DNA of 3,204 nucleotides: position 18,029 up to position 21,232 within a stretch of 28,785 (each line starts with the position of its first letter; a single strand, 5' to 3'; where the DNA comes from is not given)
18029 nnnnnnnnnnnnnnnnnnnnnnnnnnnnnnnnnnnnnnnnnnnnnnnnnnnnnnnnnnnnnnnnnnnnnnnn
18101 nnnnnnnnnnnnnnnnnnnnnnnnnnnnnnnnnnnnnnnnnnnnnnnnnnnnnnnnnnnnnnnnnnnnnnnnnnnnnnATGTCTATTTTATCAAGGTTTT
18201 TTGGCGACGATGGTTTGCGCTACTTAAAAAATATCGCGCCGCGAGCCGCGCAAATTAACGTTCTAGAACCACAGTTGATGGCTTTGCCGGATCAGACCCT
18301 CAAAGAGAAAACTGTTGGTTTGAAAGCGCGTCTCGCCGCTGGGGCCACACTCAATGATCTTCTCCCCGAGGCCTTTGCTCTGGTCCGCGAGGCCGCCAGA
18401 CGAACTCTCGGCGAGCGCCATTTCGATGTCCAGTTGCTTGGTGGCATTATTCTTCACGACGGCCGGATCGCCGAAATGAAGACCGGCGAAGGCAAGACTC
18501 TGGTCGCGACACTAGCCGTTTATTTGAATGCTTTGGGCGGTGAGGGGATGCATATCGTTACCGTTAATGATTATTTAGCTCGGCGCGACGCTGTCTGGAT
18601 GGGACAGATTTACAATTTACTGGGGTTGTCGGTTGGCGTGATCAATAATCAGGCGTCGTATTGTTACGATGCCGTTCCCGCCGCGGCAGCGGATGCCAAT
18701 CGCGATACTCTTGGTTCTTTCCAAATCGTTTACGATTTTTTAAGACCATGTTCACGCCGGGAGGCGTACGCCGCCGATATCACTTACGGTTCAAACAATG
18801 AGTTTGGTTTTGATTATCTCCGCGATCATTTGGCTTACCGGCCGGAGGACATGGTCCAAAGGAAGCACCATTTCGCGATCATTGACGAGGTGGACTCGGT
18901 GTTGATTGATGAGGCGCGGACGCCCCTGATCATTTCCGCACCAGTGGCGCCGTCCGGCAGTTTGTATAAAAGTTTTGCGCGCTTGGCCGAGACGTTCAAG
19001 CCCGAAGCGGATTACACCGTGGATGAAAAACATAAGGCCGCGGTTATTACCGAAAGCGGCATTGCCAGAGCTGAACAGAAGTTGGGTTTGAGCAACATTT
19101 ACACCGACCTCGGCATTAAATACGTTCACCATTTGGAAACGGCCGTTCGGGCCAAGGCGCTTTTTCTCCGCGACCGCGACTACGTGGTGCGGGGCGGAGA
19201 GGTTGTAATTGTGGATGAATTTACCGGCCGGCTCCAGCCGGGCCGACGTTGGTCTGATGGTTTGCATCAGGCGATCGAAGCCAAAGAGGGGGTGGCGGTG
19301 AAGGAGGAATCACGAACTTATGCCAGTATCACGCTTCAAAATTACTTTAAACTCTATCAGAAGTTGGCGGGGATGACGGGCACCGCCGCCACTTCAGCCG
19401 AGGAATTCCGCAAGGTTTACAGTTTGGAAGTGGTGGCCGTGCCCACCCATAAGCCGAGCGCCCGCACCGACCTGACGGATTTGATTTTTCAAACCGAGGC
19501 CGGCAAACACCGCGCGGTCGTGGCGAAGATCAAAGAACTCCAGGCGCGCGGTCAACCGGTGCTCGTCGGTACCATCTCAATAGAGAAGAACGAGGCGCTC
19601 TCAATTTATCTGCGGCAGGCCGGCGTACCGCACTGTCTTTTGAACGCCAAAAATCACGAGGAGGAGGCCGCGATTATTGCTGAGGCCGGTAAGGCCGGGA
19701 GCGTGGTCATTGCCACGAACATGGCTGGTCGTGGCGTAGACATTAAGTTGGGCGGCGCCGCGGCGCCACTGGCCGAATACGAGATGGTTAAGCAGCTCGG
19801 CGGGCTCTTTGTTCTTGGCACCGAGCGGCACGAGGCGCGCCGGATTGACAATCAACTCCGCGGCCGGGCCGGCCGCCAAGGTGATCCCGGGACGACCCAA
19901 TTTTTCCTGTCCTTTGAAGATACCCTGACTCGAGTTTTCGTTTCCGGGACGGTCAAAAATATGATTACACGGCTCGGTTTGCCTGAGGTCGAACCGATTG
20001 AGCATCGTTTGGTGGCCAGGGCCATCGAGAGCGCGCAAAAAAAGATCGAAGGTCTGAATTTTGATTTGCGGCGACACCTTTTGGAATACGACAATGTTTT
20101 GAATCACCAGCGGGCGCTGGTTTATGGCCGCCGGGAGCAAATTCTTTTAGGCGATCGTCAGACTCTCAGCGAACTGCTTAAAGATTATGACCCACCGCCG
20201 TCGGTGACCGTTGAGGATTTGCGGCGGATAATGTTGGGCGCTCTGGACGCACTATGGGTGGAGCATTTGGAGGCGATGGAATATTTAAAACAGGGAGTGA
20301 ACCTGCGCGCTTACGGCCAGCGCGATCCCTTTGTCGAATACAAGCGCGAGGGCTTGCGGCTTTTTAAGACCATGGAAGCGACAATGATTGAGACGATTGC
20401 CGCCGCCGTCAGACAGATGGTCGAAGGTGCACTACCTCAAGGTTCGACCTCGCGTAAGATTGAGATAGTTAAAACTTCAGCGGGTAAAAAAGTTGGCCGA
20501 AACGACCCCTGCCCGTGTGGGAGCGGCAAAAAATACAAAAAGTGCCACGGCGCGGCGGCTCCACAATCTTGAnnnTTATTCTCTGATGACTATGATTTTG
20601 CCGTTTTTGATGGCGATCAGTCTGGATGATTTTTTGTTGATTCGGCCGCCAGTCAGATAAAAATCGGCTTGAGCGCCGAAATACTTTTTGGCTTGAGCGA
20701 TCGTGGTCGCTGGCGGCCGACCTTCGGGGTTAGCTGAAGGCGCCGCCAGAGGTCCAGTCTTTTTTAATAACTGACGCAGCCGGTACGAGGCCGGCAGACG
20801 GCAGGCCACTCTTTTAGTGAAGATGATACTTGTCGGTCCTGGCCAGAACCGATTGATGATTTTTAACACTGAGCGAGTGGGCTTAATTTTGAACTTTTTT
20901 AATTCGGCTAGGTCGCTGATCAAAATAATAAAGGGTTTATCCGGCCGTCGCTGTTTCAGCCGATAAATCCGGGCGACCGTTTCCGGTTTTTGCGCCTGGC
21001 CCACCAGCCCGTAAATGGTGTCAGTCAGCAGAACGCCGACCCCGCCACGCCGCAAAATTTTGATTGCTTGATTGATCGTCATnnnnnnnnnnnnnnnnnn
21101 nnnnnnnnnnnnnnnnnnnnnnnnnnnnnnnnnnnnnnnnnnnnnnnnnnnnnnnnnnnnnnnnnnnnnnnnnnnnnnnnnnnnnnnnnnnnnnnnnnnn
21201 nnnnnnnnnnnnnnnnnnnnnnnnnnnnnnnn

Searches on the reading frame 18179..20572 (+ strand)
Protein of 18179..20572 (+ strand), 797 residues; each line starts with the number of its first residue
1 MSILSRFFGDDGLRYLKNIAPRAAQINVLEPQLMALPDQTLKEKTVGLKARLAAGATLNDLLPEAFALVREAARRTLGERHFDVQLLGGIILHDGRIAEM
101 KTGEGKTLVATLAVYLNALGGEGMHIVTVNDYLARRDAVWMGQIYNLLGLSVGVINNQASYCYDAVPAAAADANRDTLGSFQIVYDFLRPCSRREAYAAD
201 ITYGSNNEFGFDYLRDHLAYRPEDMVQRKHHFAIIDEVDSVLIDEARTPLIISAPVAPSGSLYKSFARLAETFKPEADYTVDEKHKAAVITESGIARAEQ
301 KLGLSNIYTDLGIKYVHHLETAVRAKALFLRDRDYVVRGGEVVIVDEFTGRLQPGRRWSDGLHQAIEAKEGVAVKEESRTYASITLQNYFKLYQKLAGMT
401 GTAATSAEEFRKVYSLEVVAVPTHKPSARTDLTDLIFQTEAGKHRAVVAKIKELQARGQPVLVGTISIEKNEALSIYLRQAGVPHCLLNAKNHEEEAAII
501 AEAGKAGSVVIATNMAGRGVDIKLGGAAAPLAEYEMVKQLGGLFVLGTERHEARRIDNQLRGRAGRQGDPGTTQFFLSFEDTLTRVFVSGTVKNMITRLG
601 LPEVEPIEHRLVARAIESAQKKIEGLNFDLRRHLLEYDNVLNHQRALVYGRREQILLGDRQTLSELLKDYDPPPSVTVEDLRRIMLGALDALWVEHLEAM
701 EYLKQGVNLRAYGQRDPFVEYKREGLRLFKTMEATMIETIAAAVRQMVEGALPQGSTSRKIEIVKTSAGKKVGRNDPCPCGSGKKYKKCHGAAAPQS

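Call 7: search_protein_families(library=pfam, proteins=[window:18179-20572:+], max_evalue=0.01)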
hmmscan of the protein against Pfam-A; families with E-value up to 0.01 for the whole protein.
window:18179-20572:+ (797 aa): 6 families
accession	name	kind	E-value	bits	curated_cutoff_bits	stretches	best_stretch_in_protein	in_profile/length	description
PF07517.20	SecA_DEAD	-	2.4e-119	398.4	24.6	1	5-411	2-290/290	SecA DEAD-like domain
PF21090.3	P-loop_SecA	-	5.5e-73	245.4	27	2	426-530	1-105/205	SecA P-loop domain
PF07516.18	SecA_SW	-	2e-43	149.2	26.7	2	606-667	1-61/200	SecA Wing and Scaffold domain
PF01043.26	SecA_PP_bind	-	9.2e-38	129.7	23.5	1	261-367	4-110/110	SecA preprotein cross-linking domain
PF02810.21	SEC-C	-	6.9e-11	42.2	20.4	1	774-791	1-18/19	SEC-C motif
PF00271.37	Helicase_C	-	0.00028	21.5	23.5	1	454-568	11-110/110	Helicase conserved C-terminal domain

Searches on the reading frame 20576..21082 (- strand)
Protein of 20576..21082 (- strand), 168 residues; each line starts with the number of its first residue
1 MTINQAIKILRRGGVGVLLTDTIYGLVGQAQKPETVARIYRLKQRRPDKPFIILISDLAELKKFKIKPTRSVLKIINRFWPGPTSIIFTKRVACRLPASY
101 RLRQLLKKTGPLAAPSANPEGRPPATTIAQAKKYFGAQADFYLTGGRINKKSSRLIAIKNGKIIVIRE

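Call 41: search_protein_families(library=pfam, proteins=[window:20576-21082:-], max_evalue=0.001)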
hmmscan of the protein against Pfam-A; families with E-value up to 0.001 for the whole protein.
window:20576-21082:- (168 aa): 1 family
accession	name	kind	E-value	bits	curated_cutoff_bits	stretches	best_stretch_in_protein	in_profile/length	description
PF01300.24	Sua5_yciO_yrdC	-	1.4e-38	132.6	25.1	1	8-168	1-177/178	Telomere recombination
